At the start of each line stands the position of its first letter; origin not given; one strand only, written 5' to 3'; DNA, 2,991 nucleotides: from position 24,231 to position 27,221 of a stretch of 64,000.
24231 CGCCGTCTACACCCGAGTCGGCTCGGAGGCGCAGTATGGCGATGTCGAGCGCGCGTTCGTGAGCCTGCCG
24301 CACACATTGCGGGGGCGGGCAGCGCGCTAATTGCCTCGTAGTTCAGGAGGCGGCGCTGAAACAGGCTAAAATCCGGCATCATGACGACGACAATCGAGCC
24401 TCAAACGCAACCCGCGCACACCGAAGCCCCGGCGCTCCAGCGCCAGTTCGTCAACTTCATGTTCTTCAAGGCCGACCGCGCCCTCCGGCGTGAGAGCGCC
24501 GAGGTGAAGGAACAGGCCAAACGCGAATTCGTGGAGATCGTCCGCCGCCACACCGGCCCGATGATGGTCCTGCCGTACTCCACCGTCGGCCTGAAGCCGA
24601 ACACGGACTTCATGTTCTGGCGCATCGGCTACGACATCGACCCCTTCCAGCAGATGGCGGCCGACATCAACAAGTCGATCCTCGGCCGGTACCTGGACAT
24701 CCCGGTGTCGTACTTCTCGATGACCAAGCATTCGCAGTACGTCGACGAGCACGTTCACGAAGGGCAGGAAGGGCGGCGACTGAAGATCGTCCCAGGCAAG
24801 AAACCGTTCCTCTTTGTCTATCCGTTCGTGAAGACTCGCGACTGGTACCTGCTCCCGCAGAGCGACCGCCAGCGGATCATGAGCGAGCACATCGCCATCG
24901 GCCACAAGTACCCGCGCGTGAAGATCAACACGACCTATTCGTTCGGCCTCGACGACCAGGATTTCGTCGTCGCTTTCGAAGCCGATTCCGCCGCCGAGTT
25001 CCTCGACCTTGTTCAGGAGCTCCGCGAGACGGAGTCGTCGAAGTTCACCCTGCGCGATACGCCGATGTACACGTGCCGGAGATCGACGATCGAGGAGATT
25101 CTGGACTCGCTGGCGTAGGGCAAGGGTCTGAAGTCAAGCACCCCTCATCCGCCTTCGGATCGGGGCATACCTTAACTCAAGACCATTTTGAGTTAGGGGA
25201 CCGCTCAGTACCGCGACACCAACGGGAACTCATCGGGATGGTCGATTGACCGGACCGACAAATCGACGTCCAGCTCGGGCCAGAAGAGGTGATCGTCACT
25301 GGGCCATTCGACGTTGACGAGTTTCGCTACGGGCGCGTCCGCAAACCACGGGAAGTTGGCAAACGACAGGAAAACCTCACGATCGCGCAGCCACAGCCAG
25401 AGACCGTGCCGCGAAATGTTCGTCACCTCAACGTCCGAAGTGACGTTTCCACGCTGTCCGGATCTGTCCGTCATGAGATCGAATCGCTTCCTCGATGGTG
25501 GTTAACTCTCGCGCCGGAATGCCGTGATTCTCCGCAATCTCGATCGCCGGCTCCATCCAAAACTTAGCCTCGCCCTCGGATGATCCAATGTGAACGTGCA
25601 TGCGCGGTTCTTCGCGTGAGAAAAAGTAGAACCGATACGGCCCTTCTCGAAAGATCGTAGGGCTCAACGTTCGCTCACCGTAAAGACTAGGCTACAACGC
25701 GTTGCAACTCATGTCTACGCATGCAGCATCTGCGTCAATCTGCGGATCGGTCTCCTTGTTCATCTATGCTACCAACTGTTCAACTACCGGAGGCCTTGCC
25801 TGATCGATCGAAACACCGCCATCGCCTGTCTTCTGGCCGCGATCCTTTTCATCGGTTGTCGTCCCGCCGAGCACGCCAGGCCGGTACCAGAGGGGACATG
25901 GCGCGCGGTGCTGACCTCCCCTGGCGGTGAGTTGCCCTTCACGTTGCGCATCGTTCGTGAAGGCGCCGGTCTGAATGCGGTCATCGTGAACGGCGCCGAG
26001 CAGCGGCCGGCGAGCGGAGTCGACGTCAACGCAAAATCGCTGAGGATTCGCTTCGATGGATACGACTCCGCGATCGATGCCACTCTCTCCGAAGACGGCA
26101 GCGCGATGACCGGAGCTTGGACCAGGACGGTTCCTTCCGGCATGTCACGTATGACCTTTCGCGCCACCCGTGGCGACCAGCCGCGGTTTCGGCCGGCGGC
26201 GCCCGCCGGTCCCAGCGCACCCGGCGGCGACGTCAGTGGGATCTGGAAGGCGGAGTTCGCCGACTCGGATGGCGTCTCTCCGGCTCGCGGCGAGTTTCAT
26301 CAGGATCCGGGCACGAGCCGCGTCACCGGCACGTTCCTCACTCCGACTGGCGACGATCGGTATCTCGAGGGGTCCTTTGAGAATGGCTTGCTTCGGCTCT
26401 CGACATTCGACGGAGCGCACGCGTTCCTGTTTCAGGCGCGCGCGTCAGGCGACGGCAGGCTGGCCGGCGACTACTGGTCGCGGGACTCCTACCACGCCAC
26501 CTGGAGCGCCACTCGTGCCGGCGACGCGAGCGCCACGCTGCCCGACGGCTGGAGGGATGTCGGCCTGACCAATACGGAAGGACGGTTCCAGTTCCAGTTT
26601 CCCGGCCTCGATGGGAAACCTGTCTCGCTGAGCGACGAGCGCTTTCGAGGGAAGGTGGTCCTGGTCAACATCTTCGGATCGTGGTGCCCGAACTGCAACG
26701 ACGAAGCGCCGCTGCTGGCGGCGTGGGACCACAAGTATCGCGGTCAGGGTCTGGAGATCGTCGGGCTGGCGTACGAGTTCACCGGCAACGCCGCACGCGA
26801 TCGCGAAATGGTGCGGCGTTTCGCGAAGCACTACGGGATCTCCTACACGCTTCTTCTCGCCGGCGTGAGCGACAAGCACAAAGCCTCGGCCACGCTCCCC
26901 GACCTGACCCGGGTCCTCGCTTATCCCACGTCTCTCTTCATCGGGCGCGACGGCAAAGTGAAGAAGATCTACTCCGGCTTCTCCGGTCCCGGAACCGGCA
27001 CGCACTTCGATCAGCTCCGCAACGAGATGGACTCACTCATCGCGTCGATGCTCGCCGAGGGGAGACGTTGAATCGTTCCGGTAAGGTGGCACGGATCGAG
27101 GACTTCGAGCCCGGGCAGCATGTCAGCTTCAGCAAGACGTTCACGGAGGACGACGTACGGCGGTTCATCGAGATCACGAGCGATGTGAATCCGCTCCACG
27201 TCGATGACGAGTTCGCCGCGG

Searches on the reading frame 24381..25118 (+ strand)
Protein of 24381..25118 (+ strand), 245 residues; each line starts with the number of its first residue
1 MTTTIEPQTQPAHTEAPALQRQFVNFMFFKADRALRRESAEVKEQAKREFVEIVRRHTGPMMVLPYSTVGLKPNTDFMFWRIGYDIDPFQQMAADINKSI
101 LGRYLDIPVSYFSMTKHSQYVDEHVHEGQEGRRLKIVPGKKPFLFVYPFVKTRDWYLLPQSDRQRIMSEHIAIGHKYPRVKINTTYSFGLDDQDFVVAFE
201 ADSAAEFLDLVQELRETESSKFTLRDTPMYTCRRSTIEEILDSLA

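Call 12: search_protein_families(library=pfam, proteins=[window:24381-25118:+], max_evalue=0.001)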
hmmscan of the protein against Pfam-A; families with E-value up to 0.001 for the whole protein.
window:24381-25118:+ (245 aa): 1 family
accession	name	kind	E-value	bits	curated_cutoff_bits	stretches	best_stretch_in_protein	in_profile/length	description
PF06778.18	Chlor_dismutase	-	1.3e-57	195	25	1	44-234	2-188/189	Chlorite dismutase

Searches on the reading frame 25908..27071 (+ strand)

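Call 12: search_protein_families(library=pfam, proteins=[window:25908-27071:+], max_evalue=0.001)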
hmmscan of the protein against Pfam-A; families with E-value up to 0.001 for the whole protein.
window:25908-27071:+ (387 aa): 3 families
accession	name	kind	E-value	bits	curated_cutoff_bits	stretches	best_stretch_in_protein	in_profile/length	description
PF08534.16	Redoxin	-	3.1e-15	56.7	26.6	1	229-359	9-136/148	Redoxin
PF00578.27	AhpC-TSA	-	1.4e-13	51.3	26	1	228-353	7-123/124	AhpC/TSA family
PF13905.12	Thioredoxin_8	-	4.6e-05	24.1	27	1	248-351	1-94/94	Thioredoxin-like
